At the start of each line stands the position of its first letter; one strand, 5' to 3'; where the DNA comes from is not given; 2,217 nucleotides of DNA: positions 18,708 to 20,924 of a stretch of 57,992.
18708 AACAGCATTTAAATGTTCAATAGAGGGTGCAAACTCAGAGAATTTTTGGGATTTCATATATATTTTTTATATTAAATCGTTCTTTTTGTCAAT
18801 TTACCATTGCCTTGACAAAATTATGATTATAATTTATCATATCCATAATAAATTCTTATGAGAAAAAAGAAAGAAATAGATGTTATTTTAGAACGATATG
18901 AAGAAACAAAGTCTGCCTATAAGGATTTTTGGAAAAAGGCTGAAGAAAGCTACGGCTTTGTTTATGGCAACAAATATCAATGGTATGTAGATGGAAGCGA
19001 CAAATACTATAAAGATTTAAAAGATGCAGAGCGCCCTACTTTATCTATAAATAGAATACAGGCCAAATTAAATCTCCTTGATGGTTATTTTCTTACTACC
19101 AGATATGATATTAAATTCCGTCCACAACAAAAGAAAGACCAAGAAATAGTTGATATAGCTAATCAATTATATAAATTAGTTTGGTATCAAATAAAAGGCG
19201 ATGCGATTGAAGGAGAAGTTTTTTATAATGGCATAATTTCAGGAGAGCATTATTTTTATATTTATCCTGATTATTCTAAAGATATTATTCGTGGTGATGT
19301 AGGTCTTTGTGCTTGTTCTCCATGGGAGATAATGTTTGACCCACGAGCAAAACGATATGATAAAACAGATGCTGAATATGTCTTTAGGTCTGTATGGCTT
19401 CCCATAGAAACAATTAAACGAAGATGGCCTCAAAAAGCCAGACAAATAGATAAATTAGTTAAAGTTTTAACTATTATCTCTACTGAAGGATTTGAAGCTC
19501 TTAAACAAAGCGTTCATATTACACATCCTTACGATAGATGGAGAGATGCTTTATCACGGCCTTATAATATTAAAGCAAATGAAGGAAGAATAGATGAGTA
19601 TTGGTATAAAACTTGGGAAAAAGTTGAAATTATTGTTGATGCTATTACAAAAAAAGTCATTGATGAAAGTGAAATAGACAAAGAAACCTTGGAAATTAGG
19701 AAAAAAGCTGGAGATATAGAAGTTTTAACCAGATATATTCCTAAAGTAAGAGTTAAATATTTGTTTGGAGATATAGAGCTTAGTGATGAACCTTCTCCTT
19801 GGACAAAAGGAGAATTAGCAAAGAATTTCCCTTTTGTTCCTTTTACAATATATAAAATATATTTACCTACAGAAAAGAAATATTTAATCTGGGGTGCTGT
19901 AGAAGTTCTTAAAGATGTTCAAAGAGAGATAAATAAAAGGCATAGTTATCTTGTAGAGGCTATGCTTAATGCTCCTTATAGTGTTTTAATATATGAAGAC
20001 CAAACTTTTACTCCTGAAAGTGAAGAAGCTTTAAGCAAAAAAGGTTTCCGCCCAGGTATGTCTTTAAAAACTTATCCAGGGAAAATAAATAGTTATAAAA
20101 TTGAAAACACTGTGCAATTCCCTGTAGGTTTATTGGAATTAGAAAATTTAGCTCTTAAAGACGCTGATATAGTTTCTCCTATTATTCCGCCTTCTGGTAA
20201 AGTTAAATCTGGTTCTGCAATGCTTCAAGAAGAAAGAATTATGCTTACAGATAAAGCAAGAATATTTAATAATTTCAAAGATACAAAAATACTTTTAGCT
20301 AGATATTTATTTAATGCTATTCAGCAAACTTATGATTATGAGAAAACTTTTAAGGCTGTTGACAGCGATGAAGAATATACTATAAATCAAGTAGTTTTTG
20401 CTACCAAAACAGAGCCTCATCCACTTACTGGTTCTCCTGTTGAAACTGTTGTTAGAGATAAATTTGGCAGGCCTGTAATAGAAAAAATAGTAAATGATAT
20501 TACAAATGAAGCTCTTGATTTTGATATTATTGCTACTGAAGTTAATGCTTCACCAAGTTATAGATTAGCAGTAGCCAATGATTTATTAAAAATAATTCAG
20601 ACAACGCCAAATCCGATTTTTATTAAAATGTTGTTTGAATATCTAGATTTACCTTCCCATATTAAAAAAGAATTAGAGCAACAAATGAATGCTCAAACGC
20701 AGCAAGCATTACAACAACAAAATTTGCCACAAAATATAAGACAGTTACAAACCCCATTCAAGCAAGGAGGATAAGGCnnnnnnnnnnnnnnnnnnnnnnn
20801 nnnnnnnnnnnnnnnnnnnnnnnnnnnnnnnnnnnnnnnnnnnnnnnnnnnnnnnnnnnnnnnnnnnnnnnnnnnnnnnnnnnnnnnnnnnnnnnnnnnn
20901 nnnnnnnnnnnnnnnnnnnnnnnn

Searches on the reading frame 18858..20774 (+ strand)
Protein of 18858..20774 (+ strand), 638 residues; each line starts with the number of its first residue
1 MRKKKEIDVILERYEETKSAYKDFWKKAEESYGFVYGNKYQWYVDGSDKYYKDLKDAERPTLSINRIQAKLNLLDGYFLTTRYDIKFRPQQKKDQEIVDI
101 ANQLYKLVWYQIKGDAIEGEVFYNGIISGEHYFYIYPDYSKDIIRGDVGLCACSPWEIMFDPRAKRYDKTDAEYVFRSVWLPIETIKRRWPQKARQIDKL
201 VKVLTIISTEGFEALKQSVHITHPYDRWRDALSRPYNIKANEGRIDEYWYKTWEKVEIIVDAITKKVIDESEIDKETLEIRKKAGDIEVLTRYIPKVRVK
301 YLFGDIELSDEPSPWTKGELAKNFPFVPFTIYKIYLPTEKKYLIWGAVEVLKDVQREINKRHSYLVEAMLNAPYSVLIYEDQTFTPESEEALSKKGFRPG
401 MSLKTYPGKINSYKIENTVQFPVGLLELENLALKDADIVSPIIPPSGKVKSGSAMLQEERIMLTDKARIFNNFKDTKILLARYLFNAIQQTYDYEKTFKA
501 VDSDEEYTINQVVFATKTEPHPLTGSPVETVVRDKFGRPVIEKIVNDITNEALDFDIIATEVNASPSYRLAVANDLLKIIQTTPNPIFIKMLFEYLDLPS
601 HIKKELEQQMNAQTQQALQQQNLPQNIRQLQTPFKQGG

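Call 27: search_protein_families(library=phrogs, proteins=[window:18858-20774:+], max_evalue=0.001)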
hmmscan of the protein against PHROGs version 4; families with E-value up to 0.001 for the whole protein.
window:18858-20774:+ (638 aa): 1 family
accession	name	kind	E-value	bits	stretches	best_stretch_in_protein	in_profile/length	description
phrog_156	-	head and packaging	1.8e-66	226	1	4-630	9-583/681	portal protein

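Call 69: search_dna_similar(query=window:18858-20774:+, collection=phages, mode=protein, max_rows=15)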
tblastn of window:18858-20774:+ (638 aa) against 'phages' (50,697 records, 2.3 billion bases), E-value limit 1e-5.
Records with a match: 16; places in all: 16; records where one place covers at least 80% of the query: 5.
Best place of each record, by identity: <60% 16.
By first word of the organism name: Pseudomonas 6; Ochrobactrum 2; Caudoviricetes 2; Vibrio 2; Acidovorax 1; Aeromonas 1; Bacillus 1; Shewanella 1.
By host as written in the record: - 4; Ochrobactrum intermedium 2; Pseudomonas aeruginosa 2; Vibrio fischeri 12A4 2; Paracidovorax oryzae 1; Aeromonas sp. 1; Pseudomonas aeruginosa YMC17/07/R4900 1; Pseudomonas aeruginosa CRPA190 (carbapenem-resistant) 1; and 2 more.
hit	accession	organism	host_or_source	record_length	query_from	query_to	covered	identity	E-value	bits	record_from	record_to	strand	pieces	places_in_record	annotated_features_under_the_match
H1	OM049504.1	Acidovorax phage AP1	Paracidovorax oryzae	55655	13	561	86%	23.2%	4e-18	95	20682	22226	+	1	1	structural protein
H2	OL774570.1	Aeromonas phage phiA008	Aeromonas sp.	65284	13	516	79%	24.1%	1e-11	74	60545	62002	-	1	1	hypothetical protein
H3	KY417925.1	Ochrobactrum phage POI1126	Ochrobactrum intermedium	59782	38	600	88%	21.1%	5e-6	56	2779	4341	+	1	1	portal protein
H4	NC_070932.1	Ochrobactrum phage POI1126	Ochrobactrum intermedium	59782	38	600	88%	21.1%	5e-6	56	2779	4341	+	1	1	portal protein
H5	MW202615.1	Caudoviricetes sp.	Manatee Spring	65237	5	506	79%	23.6%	3e-19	99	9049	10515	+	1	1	portal protein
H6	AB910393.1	Pseudomonas phage KPP25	Pseudomonas aeruginosa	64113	19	513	78%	23.2%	9e-16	88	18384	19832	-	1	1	structural protein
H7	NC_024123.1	Pseudomonas phage KPP25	Pseudomonas aeruginosa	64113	19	513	78%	23.2%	9e-16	88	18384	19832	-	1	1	portal protein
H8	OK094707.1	Pseudomonas phage YMC17/07/R4900a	Pseudomonas aeruginosa YMC17/07/R4900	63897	19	513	78%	23.2%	1e-15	87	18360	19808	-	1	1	hypothetical protein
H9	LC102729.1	Pseudomonas phage phiR18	-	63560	19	513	78%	23.0%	2e-15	86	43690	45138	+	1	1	hypothetical protein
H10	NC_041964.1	Pseudomonas phage phiR18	-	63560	19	513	78%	23.0%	2e-15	86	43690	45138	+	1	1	portal protein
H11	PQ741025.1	Pseudomonas phage CRPAP1904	Pseudomonas aeruginosa CRPA190 ...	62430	19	513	78%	23.0%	3e-15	86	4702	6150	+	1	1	portal protein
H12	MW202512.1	Caudoviricetes sp.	Manatee Spring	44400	12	490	75%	23.2%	1e-11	74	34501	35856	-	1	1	portal protein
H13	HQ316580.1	Vibrio phage douglas 12A4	Vibrio fischeri 12A4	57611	54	600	86%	20.1%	5e-9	66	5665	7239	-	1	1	portal protein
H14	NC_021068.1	Vibrio phage douglas 12A4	Vibrio fischeri 12A4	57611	54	600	86%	20.1%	5e-9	66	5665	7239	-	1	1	portal protein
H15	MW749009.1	Bacillus phage vB_BspP_Dartukuta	Bacillus sp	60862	67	525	72%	23.3%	4e-10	69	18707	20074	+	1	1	putative portal protein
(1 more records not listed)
